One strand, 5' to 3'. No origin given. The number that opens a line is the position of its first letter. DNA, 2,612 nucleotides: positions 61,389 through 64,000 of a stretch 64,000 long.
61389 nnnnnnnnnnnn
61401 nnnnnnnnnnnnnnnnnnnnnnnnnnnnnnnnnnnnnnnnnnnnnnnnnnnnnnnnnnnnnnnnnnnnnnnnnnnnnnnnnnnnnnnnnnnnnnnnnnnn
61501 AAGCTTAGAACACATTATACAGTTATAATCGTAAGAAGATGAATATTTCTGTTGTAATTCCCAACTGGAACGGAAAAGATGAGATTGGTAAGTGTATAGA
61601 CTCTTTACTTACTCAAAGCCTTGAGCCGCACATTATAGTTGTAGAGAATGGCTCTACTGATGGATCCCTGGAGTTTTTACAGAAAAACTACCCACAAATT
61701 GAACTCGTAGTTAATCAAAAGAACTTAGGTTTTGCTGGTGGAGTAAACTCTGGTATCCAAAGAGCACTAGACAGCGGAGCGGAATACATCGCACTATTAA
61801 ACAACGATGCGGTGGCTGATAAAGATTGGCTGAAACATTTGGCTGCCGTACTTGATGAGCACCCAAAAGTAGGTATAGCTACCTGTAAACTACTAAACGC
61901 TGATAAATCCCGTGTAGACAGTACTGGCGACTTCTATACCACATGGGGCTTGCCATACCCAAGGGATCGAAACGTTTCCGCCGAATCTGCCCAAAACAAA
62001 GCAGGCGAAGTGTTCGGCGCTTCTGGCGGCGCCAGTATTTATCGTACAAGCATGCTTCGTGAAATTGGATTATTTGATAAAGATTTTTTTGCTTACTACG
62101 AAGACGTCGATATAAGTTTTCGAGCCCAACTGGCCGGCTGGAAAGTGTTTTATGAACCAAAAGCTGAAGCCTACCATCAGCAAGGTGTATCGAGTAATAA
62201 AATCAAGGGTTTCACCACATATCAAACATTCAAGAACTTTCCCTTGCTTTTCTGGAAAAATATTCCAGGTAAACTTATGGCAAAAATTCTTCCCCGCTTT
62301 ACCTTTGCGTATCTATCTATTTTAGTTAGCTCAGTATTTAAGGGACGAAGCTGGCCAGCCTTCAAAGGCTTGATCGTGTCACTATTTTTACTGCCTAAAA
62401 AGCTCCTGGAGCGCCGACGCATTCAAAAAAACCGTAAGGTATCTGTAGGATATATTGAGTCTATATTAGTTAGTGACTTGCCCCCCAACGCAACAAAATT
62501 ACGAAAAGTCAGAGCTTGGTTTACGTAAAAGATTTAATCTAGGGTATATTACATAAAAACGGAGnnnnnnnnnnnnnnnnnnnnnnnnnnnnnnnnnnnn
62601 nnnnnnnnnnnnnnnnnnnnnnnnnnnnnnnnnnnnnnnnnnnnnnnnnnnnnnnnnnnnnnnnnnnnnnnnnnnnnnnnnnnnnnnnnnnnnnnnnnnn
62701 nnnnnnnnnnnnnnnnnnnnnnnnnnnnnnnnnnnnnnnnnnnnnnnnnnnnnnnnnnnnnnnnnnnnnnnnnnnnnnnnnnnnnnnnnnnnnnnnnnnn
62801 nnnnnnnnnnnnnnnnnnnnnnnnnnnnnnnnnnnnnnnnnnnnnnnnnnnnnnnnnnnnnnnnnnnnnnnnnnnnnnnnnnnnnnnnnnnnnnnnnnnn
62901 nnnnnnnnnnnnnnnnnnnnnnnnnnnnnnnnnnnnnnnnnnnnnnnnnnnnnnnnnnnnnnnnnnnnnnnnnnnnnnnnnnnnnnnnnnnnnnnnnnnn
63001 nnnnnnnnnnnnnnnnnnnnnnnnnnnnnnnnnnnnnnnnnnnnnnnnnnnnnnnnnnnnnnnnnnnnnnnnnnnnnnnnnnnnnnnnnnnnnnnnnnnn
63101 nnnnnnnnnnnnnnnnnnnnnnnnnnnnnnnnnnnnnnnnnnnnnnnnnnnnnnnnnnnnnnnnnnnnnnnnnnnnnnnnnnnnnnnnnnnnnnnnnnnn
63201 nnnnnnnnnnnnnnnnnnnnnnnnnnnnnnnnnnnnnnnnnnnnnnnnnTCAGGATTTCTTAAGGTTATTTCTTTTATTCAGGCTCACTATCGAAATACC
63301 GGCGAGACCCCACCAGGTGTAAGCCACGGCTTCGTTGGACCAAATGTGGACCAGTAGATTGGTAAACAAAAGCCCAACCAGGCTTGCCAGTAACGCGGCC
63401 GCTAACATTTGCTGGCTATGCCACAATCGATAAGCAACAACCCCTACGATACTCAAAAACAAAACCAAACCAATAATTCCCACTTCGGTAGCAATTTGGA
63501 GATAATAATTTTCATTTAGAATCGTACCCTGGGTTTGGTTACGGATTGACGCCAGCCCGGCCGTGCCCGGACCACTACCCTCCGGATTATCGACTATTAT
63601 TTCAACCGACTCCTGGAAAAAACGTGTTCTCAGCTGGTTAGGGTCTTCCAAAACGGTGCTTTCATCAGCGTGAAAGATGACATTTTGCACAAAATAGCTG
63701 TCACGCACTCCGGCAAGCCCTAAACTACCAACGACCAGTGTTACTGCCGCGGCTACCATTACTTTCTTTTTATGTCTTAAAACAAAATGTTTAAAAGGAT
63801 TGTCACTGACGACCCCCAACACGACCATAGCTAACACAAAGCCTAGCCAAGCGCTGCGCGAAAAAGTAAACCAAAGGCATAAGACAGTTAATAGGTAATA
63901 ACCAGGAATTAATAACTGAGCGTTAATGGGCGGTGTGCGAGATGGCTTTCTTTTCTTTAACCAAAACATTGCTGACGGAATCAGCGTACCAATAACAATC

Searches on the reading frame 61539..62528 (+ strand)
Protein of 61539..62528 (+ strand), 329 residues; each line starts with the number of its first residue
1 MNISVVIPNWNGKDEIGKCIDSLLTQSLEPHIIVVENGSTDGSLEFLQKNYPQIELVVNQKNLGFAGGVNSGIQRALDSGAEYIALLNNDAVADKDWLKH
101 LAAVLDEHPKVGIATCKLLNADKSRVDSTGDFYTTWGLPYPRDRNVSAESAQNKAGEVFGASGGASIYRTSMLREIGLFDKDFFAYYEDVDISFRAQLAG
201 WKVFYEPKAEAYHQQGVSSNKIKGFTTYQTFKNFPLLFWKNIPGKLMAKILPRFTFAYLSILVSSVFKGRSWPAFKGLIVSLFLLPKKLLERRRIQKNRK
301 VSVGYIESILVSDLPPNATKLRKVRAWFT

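Call 14: search_protein_families(library=pfam, proteins=[window:61539-62528:+], max_evalue=0.001)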
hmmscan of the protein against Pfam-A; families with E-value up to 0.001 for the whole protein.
window:61539-62528:+ (329 aa): 5 families
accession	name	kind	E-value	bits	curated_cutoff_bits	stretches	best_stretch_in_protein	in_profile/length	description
PF00535.33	Glycos_transf_2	-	1.5e-25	90.5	23.3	1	4-176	1-167/168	Glycosyl transferase family 2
PF13641.12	Glyco_tranf_2_3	-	3.1e-23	83.4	27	1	3-218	3-216/230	Glycosyltransferase like family 2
PF13632.12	Glyco_trans_2_3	-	4.5e-13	49.9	27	1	83-213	1-122/198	Glycosyl transferase family group 2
PF10111.15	Glyco_tranf_2_2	-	7.8e-05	22.7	27.3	1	4-228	1-231/276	Glycosyltransferase like family 2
PF13704.12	Glyco_tranf_2_4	-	0.0009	20.1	27.5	0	29-102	19-79/98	Glycosyl transferase family 2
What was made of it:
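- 61539..62528 (+): GT2 glycosyltransferase 36 bp upstream of copy B on the same strand. Pfam Glycos_transf_2, 90.5 bits (call 14).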

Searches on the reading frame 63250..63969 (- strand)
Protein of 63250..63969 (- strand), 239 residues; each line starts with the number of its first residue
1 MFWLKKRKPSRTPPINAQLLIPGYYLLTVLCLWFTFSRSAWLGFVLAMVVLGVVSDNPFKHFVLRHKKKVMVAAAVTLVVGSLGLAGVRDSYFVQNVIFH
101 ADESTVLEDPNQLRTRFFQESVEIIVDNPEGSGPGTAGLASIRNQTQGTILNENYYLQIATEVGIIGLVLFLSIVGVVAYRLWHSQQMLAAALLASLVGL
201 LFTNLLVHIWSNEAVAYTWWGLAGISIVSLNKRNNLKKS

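Call 14: search_protein_families(library=pfam, proteins=[window:63250-63969:-], max_evalue=0.001)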
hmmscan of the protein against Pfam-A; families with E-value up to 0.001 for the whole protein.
window:63250-63969:- (239 aa): 1 family
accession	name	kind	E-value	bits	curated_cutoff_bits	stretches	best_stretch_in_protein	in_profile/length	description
PF04932.20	Wzy_C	-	6.5e-15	55.6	31.7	1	25-172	3-149/149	O-Antigen ligase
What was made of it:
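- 63250..63969 (-): Wzy_C (O-antigen ligase/polymerase-like) gene convergent with copy B and overlapping its end. Pfam Wzy_C, 55.6 bits (call 14).
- Checked: A GT2 gene (61539..62528) and a Wzy_C gene (63250..63969) flank copy B (call 14).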
